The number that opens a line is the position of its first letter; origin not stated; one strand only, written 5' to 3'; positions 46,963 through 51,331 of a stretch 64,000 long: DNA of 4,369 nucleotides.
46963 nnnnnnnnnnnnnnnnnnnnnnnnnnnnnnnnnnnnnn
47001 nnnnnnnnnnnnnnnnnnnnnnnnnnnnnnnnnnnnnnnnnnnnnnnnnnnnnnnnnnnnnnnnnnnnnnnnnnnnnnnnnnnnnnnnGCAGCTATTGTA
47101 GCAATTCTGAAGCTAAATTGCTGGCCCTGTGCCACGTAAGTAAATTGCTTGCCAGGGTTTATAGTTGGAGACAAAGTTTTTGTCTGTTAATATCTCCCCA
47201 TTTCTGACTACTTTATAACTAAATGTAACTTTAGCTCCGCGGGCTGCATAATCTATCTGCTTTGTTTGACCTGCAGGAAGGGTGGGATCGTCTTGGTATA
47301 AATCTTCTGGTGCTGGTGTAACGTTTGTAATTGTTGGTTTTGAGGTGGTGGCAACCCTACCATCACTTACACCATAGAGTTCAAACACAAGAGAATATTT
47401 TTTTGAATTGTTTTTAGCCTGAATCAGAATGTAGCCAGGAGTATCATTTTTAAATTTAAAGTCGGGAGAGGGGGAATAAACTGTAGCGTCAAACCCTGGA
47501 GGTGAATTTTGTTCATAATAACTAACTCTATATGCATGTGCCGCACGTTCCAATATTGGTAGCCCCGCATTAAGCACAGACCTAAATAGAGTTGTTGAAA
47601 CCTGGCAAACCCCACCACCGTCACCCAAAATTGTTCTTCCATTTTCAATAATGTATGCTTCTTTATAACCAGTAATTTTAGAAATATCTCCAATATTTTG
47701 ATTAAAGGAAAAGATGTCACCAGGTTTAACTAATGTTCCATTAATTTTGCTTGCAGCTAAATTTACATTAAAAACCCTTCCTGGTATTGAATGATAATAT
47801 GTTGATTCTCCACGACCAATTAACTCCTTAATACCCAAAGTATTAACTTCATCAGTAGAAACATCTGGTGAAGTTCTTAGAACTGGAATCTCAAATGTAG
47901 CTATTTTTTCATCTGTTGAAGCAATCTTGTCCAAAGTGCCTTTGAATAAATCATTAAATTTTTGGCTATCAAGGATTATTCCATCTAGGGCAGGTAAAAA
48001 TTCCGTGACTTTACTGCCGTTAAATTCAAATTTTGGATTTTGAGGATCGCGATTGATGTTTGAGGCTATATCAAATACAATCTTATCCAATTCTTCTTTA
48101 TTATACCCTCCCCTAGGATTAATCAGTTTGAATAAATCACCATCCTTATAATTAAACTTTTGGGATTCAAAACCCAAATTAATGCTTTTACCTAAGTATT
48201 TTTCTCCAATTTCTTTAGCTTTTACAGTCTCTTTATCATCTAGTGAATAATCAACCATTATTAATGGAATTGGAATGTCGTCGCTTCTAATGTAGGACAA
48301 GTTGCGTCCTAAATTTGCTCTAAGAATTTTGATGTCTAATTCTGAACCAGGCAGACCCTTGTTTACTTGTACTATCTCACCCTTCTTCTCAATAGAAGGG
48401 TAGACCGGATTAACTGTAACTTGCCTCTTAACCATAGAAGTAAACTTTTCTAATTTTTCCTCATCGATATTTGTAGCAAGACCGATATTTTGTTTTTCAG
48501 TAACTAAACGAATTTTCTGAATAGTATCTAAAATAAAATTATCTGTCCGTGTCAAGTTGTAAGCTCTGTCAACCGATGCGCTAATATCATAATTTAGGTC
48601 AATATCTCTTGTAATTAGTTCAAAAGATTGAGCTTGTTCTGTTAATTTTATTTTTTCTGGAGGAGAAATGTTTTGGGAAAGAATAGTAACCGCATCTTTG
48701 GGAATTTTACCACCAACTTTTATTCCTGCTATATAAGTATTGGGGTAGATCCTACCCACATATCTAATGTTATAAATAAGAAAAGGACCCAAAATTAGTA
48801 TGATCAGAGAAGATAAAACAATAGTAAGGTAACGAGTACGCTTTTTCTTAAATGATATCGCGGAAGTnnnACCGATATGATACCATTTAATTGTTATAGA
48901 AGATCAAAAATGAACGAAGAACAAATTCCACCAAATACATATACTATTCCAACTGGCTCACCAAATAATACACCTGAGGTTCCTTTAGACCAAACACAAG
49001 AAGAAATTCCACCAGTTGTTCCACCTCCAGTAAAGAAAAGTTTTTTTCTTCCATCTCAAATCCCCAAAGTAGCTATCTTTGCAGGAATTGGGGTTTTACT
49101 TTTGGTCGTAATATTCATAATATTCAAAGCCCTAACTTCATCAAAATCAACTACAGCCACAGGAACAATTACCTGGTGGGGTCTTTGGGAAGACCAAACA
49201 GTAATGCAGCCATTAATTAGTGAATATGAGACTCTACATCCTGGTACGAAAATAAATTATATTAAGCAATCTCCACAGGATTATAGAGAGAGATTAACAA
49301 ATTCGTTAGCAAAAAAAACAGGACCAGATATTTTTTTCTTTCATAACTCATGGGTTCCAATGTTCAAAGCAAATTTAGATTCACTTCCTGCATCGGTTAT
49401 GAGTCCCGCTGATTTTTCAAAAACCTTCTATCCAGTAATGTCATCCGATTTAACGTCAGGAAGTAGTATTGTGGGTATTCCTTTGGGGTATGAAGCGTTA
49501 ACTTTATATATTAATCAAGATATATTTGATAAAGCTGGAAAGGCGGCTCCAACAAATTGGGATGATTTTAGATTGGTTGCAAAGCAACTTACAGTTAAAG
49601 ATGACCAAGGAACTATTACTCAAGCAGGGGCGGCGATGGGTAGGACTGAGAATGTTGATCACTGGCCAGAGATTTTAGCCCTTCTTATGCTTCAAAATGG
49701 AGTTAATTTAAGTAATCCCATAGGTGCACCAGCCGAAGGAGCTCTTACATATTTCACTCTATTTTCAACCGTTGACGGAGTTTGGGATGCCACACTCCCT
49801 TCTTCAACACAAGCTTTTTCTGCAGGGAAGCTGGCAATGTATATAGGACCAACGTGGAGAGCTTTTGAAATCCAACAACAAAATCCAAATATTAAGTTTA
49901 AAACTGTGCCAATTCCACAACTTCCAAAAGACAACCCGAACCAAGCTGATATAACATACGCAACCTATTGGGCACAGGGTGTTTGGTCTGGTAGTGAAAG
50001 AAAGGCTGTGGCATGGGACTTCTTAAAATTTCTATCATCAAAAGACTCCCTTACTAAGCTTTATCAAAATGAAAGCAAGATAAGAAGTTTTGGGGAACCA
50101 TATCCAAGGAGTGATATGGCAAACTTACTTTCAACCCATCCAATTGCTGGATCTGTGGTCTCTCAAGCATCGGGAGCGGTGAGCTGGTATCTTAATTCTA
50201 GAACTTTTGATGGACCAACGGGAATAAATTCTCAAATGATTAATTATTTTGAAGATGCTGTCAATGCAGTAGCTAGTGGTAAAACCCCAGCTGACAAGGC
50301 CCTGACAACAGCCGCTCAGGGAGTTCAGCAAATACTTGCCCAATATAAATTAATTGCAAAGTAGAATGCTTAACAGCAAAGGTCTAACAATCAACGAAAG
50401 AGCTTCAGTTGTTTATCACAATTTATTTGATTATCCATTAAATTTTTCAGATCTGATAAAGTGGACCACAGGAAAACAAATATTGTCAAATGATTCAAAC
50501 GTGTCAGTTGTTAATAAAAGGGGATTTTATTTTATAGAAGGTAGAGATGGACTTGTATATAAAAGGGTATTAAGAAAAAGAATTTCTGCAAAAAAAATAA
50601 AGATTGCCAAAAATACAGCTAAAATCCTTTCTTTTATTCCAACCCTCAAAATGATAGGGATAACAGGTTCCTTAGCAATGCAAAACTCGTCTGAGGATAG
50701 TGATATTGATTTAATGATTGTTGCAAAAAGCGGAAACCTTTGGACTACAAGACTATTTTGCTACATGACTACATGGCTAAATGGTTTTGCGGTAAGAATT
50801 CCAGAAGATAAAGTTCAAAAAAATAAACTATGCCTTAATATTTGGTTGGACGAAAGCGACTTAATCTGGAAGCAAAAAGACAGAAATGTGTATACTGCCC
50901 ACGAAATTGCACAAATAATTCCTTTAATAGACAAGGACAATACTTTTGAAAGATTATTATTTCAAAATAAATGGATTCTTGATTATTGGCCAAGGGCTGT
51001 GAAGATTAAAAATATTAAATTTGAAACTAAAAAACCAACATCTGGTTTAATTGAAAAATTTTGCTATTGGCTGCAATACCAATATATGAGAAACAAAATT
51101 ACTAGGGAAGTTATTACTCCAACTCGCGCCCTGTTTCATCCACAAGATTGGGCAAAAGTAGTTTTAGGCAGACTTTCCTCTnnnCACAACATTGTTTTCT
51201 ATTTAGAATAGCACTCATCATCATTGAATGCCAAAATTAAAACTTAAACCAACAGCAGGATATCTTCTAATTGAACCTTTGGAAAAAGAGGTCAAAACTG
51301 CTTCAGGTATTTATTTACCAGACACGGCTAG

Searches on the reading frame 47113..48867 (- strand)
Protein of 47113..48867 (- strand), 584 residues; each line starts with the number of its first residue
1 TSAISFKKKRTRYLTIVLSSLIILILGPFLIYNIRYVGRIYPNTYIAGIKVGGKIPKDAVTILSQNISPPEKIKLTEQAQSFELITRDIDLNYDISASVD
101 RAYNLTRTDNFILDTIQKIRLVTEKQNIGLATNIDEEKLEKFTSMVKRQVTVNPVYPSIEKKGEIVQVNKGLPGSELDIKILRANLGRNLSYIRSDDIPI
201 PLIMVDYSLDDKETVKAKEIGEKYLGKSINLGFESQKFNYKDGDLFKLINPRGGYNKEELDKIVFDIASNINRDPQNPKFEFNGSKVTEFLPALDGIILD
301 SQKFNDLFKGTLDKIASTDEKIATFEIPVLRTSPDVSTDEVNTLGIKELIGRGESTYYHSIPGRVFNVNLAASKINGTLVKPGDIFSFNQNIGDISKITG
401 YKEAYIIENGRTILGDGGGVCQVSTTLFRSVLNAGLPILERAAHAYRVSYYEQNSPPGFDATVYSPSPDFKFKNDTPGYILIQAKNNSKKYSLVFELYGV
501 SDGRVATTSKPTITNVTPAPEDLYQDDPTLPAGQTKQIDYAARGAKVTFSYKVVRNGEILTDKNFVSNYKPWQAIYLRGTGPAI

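Call 104: search_protein_families(library=pfam, proteins=[window:47113-48867:-], max_evalue=0.001)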
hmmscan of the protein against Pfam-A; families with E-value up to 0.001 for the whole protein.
window:47113-48867:- (584 aa): 2 families
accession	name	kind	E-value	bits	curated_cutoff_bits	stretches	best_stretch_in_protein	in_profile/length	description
PF04294.18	VanW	-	6.2e-43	145.8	27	1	364-490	2-124/130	VanW like protein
PF12229.13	PG_binding_4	-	2.2e-20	73.4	22.1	2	86-191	5-109/117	Putative peptidoglycan binding domain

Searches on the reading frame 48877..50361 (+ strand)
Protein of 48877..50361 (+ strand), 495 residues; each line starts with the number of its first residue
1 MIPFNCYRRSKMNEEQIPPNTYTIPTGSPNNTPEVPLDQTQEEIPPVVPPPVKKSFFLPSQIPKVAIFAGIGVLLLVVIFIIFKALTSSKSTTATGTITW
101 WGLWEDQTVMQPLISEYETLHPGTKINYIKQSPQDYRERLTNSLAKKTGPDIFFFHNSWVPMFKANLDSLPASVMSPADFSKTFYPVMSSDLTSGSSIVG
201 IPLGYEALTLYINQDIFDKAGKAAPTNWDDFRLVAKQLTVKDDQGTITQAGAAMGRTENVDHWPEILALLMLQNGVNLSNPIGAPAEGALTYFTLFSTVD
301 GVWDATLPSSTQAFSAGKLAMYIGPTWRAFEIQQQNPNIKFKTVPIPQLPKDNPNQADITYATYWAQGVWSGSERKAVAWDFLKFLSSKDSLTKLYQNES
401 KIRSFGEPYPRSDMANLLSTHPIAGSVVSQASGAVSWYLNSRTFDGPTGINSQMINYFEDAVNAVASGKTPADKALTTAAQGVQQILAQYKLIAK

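Call 104: search_protein_families(library=pfam, proteins=[window:48877-50361:+], max_evalue=0.001)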
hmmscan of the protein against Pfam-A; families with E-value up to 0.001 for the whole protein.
window:48877-50361:+ (495 aa): 2 families
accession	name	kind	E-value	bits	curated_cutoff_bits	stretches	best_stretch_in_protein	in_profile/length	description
PF01547.30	SBP_bac_1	-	8.4e-28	98.7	26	1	107-390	7-304/307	Bacterial extracellular solute-binding protein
PF13416.11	SBP_bac_8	-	9.1e-26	91.7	27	1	113-397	2-254/279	Bacterial extracellular solute-binding protein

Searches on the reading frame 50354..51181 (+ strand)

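Call 94: search_protein_families(library=pfam, proteins=[window:50354-51181:+], max_evalue=0.001)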
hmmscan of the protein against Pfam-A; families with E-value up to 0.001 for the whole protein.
window:50354-51181:+ (276 aa): 1 family
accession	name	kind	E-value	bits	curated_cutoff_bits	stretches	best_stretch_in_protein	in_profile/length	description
PF18765.7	Polbeta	-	0.00027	21.5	26.9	1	90-133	5-48/93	Polymerase beta, Nucleotidyltransferase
